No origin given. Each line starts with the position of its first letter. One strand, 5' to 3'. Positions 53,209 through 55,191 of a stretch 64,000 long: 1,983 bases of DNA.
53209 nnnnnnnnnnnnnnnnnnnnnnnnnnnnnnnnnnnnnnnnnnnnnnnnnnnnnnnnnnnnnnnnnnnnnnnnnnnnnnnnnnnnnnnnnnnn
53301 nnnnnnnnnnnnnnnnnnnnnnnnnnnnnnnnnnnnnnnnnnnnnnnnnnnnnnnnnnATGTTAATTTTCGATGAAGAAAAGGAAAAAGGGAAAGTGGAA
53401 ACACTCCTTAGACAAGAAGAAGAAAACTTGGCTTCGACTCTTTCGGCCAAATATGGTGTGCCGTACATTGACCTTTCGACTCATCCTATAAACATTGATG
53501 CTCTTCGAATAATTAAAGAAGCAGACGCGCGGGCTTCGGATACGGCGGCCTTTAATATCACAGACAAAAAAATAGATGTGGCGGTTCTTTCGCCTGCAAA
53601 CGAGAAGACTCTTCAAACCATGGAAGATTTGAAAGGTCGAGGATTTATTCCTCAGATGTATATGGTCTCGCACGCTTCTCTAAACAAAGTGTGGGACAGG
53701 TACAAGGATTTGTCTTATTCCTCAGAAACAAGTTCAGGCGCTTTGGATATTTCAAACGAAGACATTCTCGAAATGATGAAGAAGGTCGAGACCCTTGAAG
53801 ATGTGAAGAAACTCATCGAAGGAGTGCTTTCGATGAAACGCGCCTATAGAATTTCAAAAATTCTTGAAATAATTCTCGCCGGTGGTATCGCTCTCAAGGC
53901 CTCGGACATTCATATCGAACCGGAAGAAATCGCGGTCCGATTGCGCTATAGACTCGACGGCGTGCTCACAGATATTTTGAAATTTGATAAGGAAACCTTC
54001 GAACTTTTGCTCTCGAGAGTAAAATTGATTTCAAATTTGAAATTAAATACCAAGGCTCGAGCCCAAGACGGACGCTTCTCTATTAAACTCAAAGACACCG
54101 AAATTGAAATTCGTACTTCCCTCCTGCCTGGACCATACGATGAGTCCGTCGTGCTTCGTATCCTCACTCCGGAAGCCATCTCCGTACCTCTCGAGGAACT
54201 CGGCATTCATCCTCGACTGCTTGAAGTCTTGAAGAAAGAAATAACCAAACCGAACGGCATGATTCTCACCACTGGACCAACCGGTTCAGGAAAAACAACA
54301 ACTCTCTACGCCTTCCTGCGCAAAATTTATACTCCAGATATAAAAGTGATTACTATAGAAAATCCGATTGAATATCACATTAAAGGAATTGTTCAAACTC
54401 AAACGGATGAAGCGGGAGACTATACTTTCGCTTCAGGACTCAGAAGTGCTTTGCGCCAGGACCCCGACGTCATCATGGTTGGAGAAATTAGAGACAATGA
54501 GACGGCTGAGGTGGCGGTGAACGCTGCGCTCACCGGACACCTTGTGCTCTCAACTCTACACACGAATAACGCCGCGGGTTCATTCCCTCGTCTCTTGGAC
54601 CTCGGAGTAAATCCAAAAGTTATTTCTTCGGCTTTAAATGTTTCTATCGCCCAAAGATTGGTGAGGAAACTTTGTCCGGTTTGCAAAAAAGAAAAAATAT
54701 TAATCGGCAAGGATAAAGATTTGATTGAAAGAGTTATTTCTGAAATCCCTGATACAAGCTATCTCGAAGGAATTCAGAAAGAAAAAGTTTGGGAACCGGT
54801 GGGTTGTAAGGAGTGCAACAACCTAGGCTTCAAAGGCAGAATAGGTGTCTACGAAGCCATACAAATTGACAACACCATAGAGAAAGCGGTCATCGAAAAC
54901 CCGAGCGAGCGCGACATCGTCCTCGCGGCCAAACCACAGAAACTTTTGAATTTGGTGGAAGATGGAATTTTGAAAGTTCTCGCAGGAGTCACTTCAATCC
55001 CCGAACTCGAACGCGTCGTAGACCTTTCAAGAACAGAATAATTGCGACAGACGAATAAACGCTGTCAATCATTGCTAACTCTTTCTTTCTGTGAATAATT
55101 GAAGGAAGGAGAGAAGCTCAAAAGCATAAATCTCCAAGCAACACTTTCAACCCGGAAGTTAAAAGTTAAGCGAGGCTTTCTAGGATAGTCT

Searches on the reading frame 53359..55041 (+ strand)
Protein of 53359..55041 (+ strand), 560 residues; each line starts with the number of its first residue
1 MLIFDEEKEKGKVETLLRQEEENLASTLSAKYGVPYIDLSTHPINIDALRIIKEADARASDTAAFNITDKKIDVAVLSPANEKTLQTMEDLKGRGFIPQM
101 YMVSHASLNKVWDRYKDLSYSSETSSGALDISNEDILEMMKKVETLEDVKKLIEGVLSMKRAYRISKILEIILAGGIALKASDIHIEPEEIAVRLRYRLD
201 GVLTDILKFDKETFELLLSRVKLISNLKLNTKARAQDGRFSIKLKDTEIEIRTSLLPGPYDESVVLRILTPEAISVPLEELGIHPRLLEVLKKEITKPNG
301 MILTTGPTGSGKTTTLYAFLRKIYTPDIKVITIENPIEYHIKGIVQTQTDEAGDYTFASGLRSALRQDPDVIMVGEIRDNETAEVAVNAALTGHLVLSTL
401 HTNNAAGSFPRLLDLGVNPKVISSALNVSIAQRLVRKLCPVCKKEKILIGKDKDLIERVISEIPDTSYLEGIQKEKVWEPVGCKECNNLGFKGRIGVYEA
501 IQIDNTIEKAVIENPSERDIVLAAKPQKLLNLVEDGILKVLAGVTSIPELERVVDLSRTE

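Call 51: search_protein_families(library=pfam, proteins=[window:53359-55041:+], max_evalue=0.00001)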
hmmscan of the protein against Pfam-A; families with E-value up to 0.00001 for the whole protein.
window:53359-55041:+ (560 aa): 2 families
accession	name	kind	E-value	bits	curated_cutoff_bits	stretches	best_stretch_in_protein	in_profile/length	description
PF00437.27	T2SSE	-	2.1e-115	385.8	24.9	1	165-552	8-370/370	Type II/IV secretion system protein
PF05157.20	MshEN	-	1.1e-07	32.1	23.1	1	32-117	1-85/90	MshEN domain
